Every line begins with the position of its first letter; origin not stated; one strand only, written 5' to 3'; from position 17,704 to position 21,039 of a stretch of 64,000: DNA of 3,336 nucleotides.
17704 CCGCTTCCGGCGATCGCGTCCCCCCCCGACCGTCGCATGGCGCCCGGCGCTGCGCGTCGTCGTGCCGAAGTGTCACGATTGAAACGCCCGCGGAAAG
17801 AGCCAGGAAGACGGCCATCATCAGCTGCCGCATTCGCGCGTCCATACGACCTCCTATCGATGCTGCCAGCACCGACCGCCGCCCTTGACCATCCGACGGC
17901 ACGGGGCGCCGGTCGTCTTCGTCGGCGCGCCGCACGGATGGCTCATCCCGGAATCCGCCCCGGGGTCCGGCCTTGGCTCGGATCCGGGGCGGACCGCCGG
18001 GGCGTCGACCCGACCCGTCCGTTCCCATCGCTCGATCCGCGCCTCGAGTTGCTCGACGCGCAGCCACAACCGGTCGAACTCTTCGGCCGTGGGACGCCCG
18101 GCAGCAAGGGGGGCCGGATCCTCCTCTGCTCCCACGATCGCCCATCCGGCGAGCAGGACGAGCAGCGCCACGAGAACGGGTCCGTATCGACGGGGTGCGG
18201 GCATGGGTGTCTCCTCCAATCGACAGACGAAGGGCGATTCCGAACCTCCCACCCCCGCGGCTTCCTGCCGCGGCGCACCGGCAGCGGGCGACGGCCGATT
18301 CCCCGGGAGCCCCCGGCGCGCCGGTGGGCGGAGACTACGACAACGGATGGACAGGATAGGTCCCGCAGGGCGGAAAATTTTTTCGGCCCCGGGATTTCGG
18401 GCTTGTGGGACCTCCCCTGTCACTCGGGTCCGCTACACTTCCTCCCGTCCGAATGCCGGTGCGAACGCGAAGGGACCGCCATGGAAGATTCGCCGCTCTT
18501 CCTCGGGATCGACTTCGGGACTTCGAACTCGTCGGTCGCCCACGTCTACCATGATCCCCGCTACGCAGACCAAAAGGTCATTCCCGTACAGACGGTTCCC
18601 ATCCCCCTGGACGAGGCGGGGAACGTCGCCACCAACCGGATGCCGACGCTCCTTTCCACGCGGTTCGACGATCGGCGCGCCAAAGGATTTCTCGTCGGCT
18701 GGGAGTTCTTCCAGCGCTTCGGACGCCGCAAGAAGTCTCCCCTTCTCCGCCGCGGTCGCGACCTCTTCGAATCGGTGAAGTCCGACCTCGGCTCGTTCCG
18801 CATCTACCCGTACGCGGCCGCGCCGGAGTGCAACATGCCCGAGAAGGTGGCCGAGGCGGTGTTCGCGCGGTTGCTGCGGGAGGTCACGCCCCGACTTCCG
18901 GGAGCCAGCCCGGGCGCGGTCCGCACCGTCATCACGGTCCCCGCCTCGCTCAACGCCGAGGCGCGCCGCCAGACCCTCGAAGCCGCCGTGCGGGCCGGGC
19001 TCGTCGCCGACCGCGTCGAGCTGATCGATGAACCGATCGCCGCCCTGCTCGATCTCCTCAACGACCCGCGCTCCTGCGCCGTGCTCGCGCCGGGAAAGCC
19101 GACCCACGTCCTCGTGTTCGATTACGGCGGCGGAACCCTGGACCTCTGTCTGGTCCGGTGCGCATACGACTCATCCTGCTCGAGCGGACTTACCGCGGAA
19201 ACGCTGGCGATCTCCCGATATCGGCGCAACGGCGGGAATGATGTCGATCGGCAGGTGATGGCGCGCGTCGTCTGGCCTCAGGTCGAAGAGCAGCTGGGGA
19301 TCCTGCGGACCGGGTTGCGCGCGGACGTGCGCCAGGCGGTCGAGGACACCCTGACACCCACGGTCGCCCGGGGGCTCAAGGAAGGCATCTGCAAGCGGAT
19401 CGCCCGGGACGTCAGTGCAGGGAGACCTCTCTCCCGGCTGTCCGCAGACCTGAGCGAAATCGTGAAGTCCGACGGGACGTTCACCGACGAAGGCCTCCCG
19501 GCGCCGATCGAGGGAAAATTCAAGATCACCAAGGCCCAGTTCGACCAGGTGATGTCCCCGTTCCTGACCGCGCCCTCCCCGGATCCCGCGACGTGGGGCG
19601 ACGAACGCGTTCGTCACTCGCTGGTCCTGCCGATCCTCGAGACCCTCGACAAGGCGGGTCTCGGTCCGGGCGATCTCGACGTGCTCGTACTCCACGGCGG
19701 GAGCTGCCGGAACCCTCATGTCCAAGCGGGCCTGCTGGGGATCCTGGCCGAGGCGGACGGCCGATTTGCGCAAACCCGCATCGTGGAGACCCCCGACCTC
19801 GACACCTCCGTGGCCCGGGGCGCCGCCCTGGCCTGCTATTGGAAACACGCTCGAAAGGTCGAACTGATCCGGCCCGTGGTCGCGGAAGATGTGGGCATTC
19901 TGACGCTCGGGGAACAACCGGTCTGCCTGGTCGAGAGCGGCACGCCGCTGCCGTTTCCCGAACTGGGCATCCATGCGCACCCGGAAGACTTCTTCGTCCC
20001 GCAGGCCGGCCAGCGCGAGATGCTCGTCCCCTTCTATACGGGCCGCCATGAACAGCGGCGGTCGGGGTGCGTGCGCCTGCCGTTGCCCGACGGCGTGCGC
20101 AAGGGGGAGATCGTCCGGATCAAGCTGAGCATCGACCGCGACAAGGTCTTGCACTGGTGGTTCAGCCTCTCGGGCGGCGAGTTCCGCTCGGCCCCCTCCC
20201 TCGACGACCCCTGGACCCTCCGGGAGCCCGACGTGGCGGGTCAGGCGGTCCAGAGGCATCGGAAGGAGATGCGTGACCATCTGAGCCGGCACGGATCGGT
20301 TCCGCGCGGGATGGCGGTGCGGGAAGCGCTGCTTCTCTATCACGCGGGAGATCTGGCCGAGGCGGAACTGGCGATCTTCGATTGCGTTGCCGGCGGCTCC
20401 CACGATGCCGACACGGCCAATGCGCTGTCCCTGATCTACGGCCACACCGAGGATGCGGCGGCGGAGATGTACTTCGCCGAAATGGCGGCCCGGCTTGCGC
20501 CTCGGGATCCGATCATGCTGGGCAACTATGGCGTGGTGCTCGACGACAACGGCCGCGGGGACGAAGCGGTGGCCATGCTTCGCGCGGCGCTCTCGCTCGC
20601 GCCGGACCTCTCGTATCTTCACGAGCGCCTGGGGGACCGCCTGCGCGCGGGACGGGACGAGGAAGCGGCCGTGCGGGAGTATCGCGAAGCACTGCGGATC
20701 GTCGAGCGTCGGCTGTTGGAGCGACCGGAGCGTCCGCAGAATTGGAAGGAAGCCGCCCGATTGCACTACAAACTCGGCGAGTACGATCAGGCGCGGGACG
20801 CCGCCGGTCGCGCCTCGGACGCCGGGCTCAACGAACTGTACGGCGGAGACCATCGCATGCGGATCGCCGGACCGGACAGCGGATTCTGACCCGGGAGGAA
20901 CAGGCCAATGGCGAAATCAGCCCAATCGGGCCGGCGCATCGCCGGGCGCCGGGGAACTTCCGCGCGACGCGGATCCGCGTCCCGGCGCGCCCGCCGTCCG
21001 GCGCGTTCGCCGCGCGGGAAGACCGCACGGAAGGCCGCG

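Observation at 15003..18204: Translationally coupled three-gene operon ending in a large secreted Gly-rich beta-helix-like / Fn3 protein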

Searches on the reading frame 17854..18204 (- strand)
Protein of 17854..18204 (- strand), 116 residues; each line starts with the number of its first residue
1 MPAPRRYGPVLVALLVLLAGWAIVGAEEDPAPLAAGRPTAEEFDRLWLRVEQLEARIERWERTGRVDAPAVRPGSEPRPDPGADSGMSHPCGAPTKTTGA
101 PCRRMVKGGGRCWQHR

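Call 7: search_protein_families(library=pfam, proteins=[window:17854-18204:-], max_evalue=1)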
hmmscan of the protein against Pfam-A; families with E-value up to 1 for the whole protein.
window:17854-18204:- (116 aa): 0 families

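Call 8: search_protein_families(library=ncbifam, proteins=[window:17854-18204:-], max_evalue=1)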
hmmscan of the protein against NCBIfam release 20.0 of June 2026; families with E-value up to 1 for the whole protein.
window:17854-18204:- (116 aa): 1 family
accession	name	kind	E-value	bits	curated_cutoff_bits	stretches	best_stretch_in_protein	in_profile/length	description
NF045806.1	GvpO_arch_Nterm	equivalog_domain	0.32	10.6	52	1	91-115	3-26/35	gas vesicle protein GvpO, halophile-type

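Call 18: find_homologous_proteins(query=window:17854-18204:-, max_evalue=0.1)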
Query window:17854-18204:- (116 aa): 62 proteins with E <= 0.1 among 208 candidates.
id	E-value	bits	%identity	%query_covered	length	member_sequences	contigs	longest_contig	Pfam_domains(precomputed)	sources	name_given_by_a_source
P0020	2.2e-72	259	100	100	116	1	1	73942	-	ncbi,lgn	-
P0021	8.2e-9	54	34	92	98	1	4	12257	-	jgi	-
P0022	1.1e-5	44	31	92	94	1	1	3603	-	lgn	-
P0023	2.3e-5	43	53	39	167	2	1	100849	-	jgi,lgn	jgi:hypothetical protein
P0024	2.1e-4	39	51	39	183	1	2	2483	-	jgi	jgi:hypothetical protein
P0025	2.2e-4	39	85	22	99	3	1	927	-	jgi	jgi:hypothetical protein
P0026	2.8e-4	39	33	93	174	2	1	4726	-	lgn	-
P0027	4.6e-4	38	40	58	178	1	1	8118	-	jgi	-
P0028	6.0e-4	38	47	44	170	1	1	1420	-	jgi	-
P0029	7.2e-4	38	63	30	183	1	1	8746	-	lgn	-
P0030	7.2e-4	38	28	93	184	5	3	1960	-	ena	-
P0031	7.3e-4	38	55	34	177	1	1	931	-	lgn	-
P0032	7.4e-4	38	47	44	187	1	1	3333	-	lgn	-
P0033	8.0e-4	38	71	24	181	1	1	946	-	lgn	-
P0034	1.3e-3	37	71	24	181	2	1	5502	-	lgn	-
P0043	2.1e-3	36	36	96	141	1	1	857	-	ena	-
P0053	3.7e-3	35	71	24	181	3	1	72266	-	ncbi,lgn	ncbi:MAG: hypothetical protein WA584_20345 [Pyrinomonadaceae bacterium]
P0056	3.9e-3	35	36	61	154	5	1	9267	-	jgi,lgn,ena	-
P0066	8.8e-3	34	50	34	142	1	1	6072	-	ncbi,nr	ncbi:MAG: hypothetical protein D6723_04160 [Acidobacteria bacterium]|nr:MAG: hypothetical protein D6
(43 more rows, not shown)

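Call 21: find_encoding_contigs(protein=P0021, flank=6000, max_places=3)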
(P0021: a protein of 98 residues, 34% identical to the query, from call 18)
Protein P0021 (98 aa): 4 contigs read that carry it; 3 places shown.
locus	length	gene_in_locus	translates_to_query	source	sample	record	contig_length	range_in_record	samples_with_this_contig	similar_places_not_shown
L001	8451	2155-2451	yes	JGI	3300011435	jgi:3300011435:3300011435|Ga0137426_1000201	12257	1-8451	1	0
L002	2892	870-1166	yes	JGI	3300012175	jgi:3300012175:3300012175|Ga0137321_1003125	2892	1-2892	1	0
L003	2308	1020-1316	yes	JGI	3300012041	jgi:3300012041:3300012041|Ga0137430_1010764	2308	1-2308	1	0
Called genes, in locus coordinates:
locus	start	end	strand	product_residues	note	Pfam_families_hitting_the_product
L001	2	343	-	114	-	?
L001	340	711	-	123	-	-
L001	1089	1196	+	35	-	-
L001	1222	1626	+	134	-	-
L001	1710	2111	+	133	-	-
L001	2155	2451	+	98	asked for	-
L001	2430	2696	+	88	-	-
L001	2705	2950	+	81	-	-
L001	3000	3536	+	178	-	PF23802:DUF7178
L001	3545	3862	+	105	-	-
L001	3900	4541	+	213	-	PF04002:RadC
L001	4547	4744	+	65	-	-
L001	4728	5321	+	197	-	PF00436:SSB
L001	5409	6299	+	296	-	-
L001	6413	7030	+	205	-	-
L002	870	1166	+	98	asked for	-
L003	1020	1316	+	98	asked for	-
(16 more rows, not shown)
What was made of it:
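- A's motif occurs in unrelated contexts, including a phage-like locus with RadC and SSB (call 21).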

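Call 22: find_encoding_contigs(protein=P0025, flank=6000, max_places=3)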
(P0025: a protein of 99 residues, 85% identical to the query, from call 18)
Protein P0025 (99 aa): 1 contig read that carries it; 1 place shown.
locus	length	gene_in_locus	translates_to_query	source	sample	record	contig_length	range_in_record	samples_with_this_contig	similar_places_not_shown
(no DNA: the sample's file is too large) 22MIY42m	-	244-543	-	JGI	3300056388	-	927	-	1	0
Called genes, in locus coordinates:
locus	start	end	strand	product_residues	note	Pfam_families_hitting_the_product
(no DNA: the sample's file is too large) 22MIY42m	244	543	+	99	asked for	-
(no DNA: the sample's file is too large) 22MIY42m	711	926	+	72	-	?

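Call 63: search_protein_families(library=pfam, proteins=[P0053, P0021, P0023, P0066, P0056, P0043], max_evalue=10)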
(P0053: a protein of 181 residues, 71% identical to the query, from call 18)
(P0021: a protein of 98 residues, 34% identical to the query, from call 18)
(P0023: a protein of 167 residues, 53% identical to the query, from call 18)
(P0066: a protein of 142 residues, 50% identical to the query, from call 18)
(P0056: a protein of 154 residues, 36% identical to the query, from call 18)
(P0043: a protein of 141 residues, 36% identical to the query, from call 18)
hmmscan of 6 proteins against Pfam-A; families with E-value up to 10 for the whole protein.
P0053 (181 aa): 2 families
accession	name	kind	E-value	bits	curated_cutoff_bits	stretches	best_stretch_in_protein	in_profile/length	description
PF19067.5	DUF5763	-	0.0021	17.9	26.3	1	140-169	3-32/39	Family of unknown function (DUF5763)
PF00130.28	C1_1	-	0.14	12.5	26.5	1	3-33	9-35/53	Phorbol esters/diacylglycerol binding domain (C1 domain)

P0021 (98 aa): 0 families

P0023 (167 aa): 3 families
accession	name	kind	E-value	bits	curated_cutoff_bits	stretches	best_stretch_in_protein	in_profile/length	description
PF19067.5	DUF5763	-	0.013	15.4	26.3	1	128-158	4-34/39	Family of unknown function (DUF5763)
PF00130.28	C1_1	-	0.5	10.7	26.5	1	3-32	9-35/53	Phorbol esters/diacylglycerol binding domain (C1 domain)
PF14803.11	Zn_ribbon_Nudix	-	3.2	8.2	25.6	1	6-17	1-12/34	Nudix N-terminal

P0066 (142 aa): 7 families
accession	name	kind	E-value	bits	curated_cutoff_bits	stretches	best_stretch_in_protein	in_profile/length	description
PF16919.11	PknG_rubred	-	0.0012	19.3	28.5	1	5-35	37-68/74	Protein kinase G rubredoxin domain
PF12773.13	DZR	-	0.016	15.8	27.3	1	4-32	12-31/45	Double zinc ribbon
PF19067.5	DUF5763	-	0.016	15.1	26.3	1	115-140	3-28/39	Family of unknown function (DUF5763)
PF05437.17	AzlD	-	0.051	14.2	23.7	1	31-57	71-97/99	Branched-chain amino acid transport protein (AzlD)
PF14803.11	Zn_ribbon_Nudix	-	0.25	11.8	25.6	1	5-17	1-13/34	Nudix N-terminal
PF13240.11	Zn_Ribbon_1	-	0.69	10.2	25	1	6-13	15-22/23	zinc-ribbon domain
PF13408.12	Zn_ribbon_recom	-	2.4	9.1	25.3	0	27-42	7-22/58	Recombinase zinc beta ribbon domain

P0056 (154 aa): 3 families
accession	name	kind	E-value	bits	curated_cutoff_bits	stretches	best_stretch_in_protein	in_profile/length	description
PF02838.20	Glyco_hydro_20b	-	0.089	14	26.1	1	21-93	10-84/124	Glycosyl hydrolase family 20, domain 2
PF00262.25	Calreticulin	-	0.089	12.1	25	1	53-122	134-201/369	Calreticulin family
PF13473.12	Cupredoxin_1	-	0.099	13.1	27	1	23-84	31-95/104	Cupredoxin-like domain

P0043 (141 aa): 14 families
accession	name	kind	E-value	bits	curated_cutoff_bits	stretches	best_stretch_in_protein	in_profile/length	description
PF12773.13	DZR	-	0.0012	19.4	27.3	1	4-36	12-35/45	Double zinc ribbon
PF14803.11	Zn_ribbon_Nudix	-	0.018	15.4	25.6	1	5-16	1-12/34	Nudix N-terminal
PF19067.5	DUF5763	-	0.16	11.9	26.3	1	114-139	3-28/39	Family of unknown function (DUF5763)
PF09297.16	Zn_ribbon_NUD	-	0.19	11.9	24.8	1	5-18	4-17/32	NADH pyrophosphatase zinc ribbon domain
PF13248.11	Zn_ribbon_3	-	0.21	11.6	27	1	7-14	5-26/26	zinc-ribbon domain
PF01258.23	zf-dskA_traR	-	0.31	11.5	24.9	1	6-35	5-34/36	Prokaryotic dksA/traR C4-type zinc finger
PF04246.17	RseC_MucC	-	0.45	10.9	24.4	1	40-74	68-103/130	Positive regulator of sigma(E), RseC/MucC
PF24463.1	DUF7577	-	0.65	10.1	28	1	27-41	4-17/27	Domain of unknown function (DUF7577)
PF06170.17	DUF983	-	0.75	10.6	22.6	0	22-41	5-24/85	Protein of unknown function (DUF983)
PF05864.17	Chordopox_RPO7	-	0.75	10.5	27.5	1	24-43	3-22/63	Chordopoxvirus DNA-directed RNA polymerase 7 kDa polypeptide (RPO7)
PF22601.2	RIM2a_ZnF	-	1.7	9.1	27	1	26-36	23-33/52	RIM2-alpha zinc finger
PF23455.1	DUF7129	-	3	8.1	30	0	7-21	30-43/45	Domain of unknown function (DUF7129)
PF13240.11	Zn_Ribbon_1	-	4.9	7.5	25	1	5-14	14-23/23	zinc-ribbon domain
PF21366.3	TRAFD1-XIAF1_ZnF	-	7.1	7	27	1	112-129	13-30/43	TRAFD1/XAF1, zinc finger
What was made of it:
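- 17860..17934 (-): A residues 91-115: CCCH motif C-x10-C-x9-C-x2-H (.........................). Homologues give weak sub-threshold hits to Pfam DUF5763 (call 63).
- On Pfam PF19067 DUF5763: Homologues score 11.9-17.9 bits (call 63).
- Closest known: Pfam PF19067 DUF5763. Same: Homologues of A's motif hit it at E 0.002-0.16 (call 63).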

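Call 75: search_dna_similar(query=window:17854-18204:-, collection=phages, mode=protein, max_rows=15, max_evalue=0.01)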
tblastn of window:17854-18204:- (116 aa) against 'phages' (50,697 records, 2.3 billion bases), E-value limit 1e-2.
No match.

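Call 85: search_protein_families(library=padloc, proteins=[window:17854-18204:-], max_evalue=0.01)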
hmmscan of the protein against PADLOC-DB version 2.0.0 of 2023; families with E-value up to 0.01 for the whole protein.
window:17854-18204:- (116 aa): 0 families

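Call 86: search_protein_families(library=phrogs, proteins=[window:17854-18204:-, P0021], max_evalue=0.01)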
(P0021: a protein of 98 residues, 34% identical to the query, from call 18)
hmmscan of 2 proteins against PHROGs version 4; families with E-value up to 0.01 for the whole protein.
window:17854-18204:- (116 aa): 0 families

P0021 (98 aa): 2 families
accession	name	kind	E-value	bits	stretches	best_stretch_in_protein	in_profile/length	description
phrog_32665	-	unknown function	1.1e-07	33.1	1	16-53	64-101/107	-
phrog_16145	-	unknown function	0.0078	17.2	0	24-49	39-64/65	-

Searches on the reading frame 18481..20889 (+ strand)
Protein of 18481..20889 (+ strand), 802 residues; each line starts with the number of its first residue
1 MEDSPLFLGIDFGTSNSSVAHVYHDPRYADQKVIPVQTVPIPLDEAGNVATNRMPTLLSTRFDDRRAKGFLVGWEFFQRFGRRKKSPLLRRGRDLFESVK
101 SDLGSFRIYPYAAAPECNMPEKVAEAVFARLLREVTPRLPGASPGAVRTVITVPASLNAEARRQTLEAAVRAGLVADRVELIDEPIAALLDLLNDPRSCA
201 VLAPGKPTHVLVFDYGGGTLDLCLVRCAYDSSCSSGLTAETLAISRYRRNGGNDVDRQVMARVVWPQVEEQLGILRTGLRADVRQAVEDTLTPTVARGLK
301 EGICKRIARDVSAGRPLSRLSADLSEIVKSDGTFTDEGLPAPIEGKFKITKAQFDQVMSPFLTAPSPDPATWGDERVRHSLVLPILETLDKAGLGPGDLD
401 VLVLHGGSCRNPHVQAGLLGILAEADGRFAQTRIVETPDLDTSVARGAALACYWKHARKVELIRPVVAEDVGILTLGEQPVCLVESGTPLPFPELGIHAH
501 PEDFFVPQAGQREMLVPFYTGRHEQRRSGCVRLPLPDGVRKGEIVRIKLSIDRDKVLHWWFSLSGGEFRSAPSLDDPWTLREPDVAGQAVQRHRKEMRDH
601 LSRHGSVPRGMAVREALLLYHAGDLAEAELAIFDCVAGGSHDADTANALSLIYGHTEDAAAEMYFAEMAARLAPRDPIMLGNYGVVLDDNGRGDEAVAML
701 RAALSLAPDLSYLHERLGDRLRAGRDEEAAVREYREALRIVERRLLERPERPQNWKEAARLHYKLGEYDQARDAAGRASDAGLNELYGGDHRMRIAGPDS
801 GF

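Call 25: search_protein_families(library=pfam, proteins=[window:18526-20889:+], max_evalue=0.01)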
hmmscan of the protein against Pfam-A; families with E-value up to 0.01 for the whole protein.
window:18526-20889:+ (787 aa): 9 families
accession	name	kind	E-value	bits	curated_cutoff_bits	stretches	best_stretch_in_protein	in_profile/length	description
PF00012.26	HSP70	-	3.6e-13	49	20.6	2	131-246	133-232/599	Hsp70 protein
PF07719.23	TPR_2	-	1e-07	32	27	0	740-763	4-27/34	Tetratricopeptide repeat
PF13371.12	TPR_9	-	9.8e-07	29.1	35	1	716-758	8-50/73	Tetratricopeptide repeat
PF13424.12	TPR_12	-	7.5e-05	23.3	30.1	1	664-727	5-76/77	Tetratricopeptide repeat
PF14559.12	TPR_19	-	0.00011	22.8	25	0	717-766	5-54/68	Tetratricopeptide repeat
PF13181.12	TPR_8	-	0.00012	22.4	25.7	0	665-694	4-33/34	Tetratricopeptide repeat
PF12895.13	ANAPC3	-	0.0064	17.2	27.2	0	718-762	38-81/82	Anaphase-promoting complex, cyclosome, subunit 3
PF13432.12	TPR_16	-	0.0077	17.1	32.7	0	644-694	15-63/65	Tetratricopeptide repeat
PF13414.12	TPR_11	-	0.0077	16.3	26.8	0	675-703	7-35/42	TPR repeat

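Call 40: find_related_loci(query=window:18526-20889:+, collection=genome_contigs, flank=10000)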
Query window:18526-20889:+ (787 aa) in genome_contigs; peptide patterns used: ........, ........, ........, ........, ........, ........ (x = any residue, [..] = any of these).
22 stretches matched a pattern, but none encodes a relative of the query by tblastn (E <= 1e-3).

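Call 41: list_cluster_members(proteins=[window:18526-20889:+, window:21739-23484:-, window:10941-13976:-, window:8678-10090:-, window:20908-21621:+, window:23836-26610:+, window:23884-26610:+])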
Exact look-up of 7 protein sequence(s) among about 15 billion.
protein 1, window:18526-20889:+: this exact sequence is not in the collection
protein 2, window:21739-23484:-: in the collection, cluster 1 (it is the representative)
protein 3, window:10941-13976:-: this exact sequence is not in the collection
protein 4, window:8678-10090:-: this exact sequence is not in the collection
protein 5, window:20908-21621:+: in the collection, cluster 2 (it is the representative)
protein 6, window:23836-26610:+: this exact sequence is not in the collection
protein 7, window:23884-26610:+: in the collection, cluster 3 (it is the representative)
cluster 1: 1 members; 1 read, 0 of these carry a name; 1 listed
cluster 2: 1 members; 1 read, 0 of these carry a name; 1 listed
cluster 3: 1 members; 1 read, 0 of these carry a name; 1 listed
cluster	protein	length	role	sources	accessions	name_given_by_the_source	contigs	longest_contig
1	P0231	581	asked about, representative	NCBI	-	-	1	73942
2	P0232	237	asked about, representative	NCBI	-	-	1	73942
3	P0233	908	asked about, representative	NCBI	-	-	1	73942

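Call 85: search_protein_families(library=padloc, proteins=[window:18481-20889:+], max_evalue=0.01)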
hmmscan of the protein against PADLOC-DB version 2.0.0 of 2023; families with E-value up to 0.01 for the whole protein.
window:18481-20889:+ (802 aa): 0 families
